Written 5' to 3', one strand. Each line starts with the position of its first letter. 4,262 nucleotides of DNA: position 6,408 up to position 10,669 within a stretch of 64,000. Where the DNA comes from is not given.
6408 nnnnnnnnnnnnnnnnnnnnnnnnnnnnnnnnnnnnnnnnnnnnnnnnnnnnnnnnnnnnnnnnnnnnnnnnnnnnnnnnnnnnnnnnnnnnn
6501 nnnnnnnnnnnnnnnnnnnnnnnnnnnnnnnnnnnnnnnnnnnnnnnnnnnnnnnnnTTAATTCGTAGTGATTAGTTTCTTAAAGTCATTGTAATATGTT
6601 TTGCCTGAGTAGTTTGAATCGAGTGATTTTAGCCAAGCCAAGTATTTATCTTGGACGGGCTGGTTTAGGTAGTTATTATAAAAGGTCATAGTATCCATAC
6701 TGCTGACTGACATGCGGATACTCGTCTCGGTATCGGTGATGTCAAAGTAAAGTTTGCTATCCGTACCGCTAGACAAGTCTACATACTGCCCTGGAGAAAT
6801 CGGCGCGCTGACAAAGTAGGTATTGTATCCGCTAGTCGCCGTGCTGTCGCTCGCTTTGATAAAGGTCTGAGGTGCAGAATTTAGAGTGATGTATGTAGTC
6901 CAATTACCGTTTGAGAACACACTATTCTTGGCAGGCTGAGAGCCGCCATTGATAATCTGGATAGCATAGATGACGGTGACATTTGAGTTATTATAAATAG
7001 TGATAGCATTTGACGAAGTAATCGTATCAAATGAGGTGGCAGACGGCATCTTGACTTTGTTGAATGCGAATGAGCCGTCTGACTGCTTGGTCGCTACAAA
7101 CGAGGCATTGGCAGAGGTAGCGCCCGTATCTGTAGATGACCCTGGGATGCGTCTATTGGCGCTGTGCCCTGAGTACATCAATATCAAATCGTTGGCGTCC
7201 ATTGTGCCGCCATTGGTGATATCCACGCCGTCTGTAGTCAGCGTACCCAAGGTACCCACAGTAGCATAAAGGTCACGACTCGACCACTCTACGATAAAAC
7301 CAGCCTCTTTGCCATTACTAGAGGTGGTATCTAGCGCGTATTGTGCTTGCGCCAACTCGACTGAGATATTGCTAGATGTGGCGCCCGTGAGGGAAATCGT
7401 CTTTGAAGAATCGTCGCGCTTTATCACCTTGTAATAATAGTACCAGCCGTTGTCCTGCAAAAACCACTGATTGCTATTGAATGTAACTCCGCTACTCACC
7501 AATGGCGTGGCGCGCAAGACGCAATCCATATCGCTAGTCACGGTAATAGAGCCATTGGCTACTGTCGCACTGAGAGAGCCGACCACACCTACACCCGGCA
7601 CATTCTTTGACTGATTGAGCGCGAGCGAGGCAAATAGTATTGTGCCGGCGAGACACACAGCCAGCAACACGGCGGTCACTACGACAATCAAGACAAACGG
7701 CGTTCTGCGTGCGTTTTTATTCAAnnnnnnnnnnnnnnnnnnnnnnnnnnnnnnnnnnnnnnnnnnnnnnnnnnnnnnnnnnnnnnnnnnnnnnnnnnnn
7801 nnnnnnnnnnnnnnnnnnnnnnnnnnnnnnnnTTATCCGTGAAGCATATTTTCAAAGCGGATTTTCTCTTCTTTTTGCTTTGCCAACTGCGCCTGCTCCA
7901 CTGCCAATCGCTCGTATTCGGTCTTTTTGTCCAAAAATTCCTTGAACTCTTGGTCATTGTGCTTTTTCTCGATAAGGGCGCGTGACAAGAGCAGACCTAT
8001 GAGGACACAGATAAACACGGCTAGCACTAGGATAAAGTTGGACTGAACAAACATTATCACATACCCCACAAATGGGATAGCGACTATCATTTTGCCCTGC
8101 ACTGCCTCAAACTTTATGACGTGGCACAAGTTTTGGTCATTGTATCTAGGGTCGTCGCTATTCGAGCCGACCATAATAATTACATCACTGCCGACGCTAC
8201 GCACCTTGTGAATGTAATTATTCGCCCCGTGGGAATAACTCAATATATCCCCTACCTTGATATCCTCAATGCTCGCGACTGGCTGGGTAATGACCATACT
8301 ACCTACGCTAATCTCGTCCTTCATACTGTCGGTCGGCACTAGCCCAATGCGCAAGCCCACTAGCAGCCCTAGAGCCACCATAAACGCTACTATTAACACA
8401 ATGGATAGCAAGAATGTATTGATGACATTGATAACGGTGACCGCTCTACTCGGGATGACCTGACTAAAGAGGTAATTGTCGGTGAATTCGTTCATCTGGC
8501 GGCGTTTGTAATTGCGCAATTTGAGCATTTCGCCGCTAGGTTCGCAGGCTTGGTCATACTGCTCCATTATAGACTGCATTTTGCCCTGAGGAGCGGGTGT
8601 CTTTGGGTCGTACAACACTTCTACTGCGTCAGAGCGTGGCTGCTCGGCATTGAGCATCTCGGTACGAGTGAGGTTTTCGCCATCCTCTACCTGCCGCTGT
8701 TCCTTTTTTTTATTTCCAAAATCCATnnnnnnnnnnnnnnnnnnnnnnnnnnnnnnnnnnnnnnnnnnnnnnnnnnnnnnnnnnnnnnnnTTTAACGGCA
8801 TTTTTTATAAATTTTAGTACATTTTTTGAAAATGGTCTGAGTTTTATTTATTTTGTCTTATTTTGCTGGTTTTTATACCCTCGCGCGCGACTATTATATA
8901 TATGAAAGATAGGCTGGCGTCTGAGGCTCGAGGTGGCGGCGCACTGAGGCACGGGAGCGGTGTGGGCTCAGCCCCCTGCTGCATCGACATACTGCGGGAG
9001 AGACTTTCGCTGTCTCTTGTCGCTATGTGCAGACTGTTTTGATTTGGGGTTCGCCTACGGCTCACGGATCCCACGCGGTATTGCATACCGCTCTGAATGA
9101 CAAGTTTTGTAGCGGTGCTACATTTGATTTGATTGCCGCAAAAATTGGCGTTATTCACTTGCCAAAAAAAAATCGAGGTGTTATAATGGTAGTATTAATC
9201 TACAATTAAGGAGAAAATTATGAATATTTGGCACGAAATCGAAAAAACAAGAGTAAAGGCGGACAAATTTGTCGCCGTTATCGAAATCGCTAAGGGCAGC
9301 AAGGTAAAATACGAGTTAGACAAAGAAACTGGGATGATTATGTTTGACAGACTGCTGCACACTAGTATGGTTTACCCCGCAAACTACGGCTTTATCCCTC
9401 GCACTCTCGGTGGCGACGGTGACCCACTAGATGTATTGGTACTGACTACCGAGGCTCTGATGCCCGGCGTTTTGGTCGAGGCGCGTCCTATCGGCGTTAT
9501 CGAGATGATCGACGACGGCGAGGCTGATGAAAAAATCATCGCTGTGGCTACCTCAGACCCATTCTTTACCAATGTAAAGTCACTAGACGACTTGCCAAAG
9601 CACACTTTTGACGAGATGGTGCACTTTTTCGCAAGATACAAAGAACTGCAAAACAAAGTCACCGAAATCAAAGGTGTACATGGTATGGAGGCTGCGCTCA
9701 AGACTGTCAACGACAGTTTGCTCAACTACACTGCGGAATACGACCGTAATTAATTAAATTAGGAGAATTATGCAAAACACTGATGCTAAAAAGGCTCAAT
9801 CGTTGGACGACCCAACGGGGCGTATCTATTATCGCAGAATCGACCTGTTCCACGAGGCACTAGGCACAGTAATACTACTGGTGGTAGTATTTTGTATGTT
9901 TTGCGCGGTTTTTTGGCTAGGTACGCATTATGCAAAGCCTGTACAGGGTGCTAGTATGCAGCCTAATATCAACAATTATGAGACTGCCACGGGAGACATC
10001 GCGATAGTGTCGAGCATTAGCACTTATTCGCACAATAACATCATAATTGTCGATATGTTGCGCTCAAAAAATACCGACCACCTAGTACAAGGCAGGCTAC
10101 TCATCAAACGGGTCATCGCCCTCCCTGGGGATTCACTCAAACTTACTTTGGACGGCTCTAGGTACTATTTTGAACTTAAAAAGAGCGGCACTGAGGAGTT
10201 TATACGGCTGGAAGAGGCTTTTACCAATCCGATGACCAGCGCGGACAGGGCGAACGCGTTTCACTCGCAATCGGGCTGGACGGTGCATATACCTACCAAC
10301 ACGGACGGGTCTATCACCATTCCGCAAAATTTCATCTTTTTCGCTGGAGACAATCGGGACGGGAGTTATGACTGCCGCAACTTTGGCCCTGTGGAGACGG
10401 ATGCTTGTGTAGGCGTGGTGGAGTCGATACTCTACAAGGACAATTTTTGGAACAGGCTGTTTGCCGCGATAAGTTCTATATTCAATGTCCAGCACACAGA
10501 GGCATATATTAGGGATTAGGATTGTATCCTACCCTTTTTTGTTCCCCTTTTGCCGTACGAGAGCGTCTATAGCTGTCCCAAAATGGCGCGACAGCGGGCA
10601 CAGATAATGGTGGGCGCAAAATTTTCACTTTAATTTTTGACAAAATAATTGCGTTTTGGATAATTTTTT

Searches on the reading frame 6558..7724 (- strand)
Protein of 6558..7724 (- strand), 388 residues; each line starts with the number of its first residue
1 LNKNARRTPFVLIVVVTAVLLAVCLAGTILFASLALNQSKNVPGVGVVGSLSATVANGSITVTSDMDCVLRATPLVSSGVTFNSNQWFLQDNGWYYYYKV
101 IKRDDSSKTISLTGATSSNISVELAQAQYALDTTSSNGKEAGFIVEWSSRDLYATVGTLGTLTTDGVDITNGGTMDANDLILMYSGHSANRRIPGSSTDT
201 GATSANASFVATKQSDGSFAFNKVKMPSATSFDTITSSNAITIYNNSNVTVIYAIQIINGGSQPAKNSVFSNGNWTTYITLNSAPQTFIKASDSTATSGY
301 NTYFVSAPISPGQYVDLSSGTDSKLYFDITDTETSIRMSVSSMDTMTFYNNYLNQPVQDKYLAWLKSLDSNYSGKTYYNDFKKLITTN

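Call 43: search_protein_families(library=pfam, proteins=[window:6558-7724:-], max_evalue=0.1)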
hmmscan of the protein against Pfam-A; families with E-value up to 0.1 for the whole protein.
window:6558-7724:- (388 aa): 1 family
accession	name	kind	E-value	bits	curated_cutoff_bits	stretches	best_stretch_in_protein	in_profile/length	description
PF17962.7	bMG6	-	0.065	13.8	23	0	86-139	48-101/112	Bacterial macroglobulin domain 6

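Call 44: search_protein_families(library=ncbifam, proteins=[window:6558-7724:-], max_evalue=0.1)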
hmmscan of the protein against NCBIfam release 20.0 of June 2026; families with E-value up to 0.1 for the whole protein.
window:6558-7724:- (388 aa): 0 families

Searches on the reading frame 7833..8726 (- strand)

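Call 43: search_protein_families(library=pfam, proteins=[window:7833-8726:-], max_evalue=0.1)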
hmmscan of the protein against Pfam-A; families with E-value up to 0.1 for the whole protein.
window:7833-8726:- (297 aa): 3 families
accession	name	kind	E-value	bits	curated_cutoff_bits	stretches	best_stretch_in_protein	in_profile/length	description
PF10502.14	Peptidase_S26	-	0.0074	16.7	22.9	1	106-185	5-87/168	Signal peptidase, peptidase S26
PF06011.17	TRP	-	0.012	14.9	28.5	0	219-269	378-423/426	Transient receptor potential (TRP) ion channel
PF02790.20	COX2_TM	-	0.055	14.1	22.8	0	229-263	23-59/88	Cytochrome C oxidase subunit II, transmembrane domain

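Call 44: search_protein_families(library=ncbifam, proteins=[window:7833-8726:-], max_evalue=0.1)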
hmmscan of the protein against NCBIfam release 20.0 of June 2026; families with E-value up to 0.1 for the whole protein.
window:7833-8726:- (297 aa): 3 families
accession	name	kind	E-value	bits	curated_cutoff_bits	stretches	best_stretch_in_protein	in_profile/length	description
NF046067.1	SigPepSipWBacil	equivalog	2.7e-09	36.8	190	1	101-260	11-173/189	signal peptidase I SipW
TIGR02227.1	sigpep_I_bact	equivalog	4.4e-05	23.4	47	1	109-186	4-85/162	signal peptidase I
NF005164.0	PRK06638.1-4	equivalog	0.049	13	154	0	206-278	131-202/211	NADH-quinone oxidoreductase subunit J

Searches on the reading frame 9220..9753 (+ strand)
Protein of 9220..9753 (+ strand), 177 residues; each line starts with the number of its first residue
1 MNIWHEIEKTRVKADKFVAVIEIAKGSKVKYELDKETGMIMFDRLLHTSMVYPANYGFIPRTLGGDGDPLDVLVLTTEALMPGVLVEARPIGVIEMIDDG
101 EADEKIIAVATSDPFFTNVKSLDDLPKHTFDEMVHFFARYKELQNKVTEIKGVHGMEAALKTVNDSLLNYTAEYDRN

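Call 22: find_encoding_contigs(protein=window:9220-9753:+, flank=10000, max_places=10)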
Protein window:9220-9753:+ (177 aa): 4 contigs read that carry it; 4 places shown.
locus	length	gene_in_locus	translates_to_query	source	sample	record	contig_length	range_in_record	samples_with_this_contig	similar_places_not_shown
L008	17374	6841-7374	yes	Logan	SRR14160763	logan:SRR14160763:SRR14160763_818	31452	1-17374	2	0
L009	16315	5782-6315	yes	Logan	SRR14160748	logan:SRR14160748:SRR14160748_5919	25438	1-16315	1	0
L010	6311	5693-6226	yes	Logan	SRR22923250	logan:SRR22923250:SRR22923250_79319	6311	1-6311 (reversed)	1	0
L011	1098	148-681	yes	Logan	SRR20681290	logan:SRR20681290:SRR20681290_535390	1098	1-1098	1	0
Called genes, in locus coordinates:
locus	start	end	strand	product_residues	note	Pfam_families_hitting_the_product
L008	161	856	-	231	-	-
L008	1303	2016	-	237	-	-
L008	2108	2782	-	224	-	-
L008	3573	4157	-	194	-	-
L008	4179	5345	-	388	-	-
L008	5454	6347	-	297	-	-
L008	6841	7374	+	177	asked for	PF00719:Pyrophosphatase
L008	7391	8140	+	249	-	PF10502:Peptidase_S26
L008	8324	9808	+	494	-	PF07261:DnaB_2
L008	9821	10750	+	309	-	PF01695:IstB_IS21, PF00308:Bac_DnaA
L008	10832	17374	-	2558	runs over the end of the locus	PF02368:Big_2, PF26918:Ig_Eae (faint)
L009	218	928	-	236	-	-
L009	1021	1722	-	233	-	-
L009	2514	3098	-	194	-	-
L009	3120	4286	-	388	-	-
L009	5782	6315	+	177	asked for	PF00719:Pyrophosphatase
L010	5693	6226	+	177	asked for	PF00719:Pyrophosphatase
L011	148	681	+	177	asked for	PF00719:Pyrophosphatase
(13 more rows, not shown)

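Call 24: find_homologous_proteins(query=window:9220-9753:+, max_evalue=1e-40)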
Query window:9220-9753:+ (177 aa): 6522 proteins with E <= 1e-40 among 8000 candidates; the best 120 are listed.
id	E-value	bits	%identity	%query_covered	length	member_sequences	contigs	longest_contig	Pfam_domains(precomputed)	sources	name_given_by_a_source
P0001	5.4e-105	366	93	100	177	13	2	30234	PF00719.25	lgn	-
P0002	1.7e-100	352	89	100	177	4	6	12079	PF00719.25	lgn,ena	-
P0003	5.3e-99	347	88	99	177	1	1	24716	PF00719.25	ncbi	-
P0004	2.5e-95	335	85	100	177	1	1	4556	PF00719.25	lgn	-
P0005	4.6e-95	334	84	100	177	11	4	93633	PF00719.25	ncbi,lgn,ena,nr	ncbi:MAG: inorganic diphosphatase [Clostridia bacterium]|nr:inorganic diphosphatase [Clostridia bact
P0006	5.1e-95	334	84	100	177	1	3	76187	PF00719.25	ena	-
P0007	1.2e-94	333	83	100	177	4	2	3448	PF00719.25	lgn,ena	-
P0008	4.8e-94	331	84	100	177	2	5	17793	PF00719.25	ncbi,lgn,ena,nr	ncbi:MAG: inorganic diphosphatase [Clostridia bacterium]|nr:inorganic diphosphatase [Clostridia bact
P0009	1.2e-93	329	84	100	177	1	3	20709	PF00719.25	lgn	-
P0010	1.3e-93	329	83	100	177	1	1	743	PF00719.25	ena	-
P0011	1.8e-92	326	81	100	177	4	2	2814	PF00719.25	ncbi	-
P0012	1.1e-91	323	80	100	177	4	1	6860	PF00719.25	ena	-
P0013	1.2e-91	323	81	100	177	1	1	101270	PF00719.25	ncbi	-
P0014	3.8e-91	321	81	100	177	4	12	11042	PF00719.25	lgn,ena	-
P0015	1.1e-90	320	79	99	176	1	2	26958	PF00719.25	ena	-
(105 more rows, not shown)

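Call 25: find_encoding_contigs(protein=P0001, flank=10000, max_places=4)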
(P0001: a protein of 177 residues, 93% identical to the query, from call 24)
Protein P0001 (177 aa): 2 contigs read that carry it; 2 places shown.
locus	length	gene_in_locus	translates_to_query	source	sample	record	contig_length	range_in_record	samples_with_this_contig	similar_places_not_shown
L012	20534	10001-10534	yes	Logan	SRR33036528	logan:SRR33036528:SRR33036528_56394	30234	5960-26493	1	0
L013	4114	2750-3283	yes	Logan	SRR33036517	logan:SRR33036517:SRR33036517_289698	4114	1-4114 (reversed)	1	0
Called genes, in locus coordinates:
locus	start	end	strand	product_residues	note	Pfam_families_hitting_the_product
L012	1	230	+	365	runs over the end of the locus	PF03845:Spore_permease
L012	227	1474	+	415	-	PF25198:Spore_GerAC_N, PF05504:Spore_GerAC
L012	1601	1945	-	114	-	PF01084:Ribosomal_S18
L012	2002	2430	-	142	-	PF00436:SSB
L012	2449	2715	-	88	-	PF01250:Ribosomal_S6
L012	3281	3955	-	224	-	-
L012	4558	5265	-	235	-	-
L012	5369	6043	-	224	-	-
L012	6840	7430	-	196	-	-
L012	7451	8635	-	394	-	-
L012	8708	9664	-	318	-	-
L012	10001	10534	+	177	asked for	PF00719:Pyrophosphatase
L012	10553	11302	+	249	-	PF10502:Peptidase_S26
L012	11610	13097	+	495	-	PF07261:DnaB_2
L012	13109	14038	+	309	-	PF00308:Bac_DnaA, PF01695:IstB_IS21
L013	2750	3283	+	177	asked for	PF00719:Pyrophosphatase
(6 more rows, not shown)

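Call 26: find_encoding_contigs(protein=P0003, flank=10000, max_places=3)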
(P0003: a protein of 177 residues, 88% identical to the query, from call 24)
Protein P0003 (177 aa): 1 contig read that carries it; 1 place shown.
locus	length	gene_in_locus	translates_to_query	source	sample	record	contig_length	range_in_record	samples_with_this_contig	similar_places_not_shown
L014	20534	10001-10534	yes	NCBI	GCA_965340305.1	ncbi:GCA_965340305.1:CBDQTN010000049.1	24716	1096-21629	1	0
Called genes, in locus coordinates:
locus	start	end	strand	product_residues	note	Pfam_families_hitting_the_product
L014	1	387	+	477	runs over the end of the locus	PF03323:GerA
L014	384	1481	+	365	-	PF03845:Spore_permease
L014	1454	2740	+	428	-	PF25198:Spore_GerAC_N, PF05504:Spore_GerAC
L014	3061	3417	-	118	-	PF01084:Ribosomal_S18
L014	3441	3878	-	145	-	PF00436:SSB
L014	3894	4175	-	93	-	PF01250:Ribosomal_S6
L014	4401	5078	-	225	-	-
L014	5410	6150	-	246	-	-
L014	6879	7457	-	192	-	-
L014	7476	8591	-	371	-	-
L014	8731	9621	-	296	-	-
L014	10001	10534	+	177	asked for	PF00719:Pyrophosphatase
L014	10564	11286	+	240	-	PF10502:Peptidase_S26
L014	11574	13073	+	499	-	PF07261:DnaB_2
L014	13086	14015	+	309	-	PF00308:Bac_DnaA, PF01695:IstB_IS21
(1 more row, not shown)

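Call 27: find_encoding_contigs(protein=P0005, flank=10000, max_places=4)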
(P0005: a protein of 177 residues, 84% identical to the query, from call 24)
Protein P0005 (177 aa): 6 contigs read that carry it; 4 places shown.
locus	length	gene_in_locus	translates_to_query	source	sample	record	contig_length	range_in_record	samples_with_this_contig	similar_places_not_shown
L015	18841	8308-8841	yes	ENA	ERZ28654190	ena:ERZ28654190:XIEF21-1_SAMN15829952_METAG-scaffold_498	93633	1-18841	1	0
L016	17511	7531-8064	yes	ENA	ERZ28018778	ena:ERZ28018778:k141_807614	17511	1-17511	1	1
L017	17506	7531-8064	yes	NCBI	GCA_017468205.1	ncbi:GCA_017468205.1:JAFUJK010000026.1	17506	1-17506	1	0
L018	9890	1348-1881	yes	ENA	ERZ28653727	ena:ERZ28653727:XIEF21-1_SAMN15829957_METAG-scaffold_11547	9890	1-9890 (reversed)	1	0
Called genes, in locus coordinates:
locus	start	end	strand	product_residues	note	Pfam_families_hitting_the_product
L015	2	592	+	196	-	?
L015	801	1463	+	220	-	-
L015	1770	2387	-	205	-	-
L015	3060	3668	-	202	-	-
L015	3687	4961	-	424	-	-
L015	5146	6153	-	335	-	-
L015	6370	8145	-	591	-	PF08282:Hydrolase_3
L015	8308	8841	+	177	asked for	PF00719:Pyrophosphatase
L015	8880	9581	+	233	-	PF10502:Peptidase_S26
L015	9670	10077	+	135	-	-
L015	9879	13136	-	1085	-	PF07523:Big_3 (weak)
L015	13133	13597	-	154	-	-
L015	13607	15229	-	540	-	-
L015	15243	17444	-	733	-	PF14808:TMEM164, PF00005:ABC_tran, PF13304:AAA_21 (faint)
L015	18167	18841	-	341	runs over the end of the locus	-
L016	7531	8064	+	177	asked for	PF00719:Pyrophosphatase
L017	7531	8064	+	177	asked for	PF00719:Pyrophosphatase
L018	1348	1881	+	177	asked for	PF00719:Pyrophosphatase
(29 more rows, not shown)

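Call 68: find_encoding_contigs(protein=P0002, flank=10000, max_places=6)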
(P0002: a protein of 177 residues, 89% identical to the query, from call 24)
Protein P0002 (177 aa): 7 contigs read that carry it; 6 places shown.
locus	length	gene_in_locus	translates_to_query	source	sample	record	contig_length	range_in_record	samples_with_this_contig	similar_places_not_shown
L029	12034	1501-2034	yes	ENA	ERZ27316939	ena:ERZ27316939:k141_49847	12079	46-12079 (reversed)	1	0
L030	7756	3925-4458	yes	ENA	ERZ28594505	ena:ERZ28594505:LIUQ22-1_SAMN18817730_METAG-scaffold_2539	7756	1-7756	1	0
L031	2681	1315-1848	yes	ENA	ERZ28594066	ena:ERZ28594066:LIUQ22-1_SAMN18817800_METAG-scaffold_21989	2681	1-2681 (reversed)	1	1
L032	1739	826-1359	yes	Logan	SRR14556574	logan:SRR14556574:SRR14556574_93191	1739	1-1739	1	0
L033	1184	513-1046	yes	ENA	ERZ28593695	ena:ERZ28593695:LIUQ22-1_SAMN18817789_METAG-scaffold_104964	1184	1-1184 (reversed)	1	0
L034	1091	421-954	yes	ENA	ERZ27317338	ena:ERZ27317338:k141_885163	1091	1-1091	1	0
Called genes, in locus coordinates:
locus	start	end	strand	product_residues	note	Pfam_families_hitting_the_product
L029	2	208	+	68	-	?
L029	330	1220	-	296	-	-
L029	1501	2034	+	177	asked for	PF00719:Pyrophosphatase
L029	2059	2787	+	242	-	PF10502:Peptidase_S26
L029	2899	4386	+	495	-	PF07261:DnaB_2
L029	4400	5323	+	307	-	PF00308:Bac_DnaA (weak), PF01695:IstB_IS21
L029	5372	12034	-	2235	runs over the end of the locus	?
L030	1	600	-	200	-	?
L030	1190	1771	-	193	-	-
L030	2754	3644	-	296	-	-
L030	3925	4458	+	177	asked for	PF00719:Pyrophosphatase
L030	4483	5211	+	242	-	PF10502:Peptidase_S26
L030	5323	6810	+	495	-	PF07261:DnaB_2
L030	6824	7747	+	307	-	PF00308:Bac_DnaA (weak), PF01695:IstB_IS21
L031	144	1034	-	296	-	-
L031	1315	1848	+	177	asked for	PF00719:Pyrophosphatase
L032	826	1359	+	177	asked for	PF00719:Pyrophosphatase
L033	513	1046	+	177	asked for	PF00719:Pyrophosphatase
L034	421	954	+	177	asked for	PF00719:Pyrophosphatase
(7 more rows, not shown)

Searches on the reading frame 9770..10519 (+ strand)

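Call 43: search_protein_families(library=pfam, proteins=[window:9770-10519:+], max_evalue=0.1)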
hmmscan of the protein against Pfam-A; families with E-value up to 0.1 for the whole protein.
window:9770-10519:+ (249 aa): 2 families
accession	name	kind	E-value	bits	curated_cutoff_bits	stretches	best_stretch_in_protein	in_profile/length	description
PF10502.14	Peptidase_S26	-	7.1e-19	68.8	22.9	1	34-221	7-167/168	Signal peptidase, peptidase S26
PF00717.28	Peptidase_S24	-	0.073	13.2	23.3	0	53-95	35-72/116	Peptidase S24-like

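Call 44: search_protein_families(library=ncbifam, proteins=[window:9770-10519:+], max_evalue=0.1)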
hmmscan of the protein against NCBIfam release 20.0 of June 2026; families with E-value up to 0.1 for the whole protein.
window:9770-10519:+ (249 aa): 7 families
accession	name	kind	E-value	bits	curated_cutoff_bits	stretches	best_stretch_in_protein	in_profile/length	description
TIGR02227.1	sigpep_I_bact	equivalog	3e-18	66.2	47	1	34-222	4-159/162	signal peptidase I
NF010412.0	PRK13838.1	subfamily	1.1e-05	24.9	186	1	180-221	133-173/177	conjugal transfer pilin processing protease TraF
TIGR02771.1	TraF_Ti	equivalog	2.3e-05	24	100.25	1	182-221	131-169/171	conjugative transfer signal peptidase TraF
NF008114.0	PRK10861.1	equivalog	0.00014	21.3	277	1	167-220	247-300/324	signal peptidase I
TIGR02754.1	sod_Ni_protease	equivalog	0.00019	21.9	63.25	1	185-218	56-89/90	nickel-type superoxide dismutase maturation protease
NF010459.0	PRK13884.1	subfamily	0.0022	17.5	156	0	174-221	129-176/178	conjugal transfer peptidase TraF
NF045771.1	MPN454_MG319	equivalog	0.056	13.8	60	0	32-60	11-38/133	MG319/MPN454 family protein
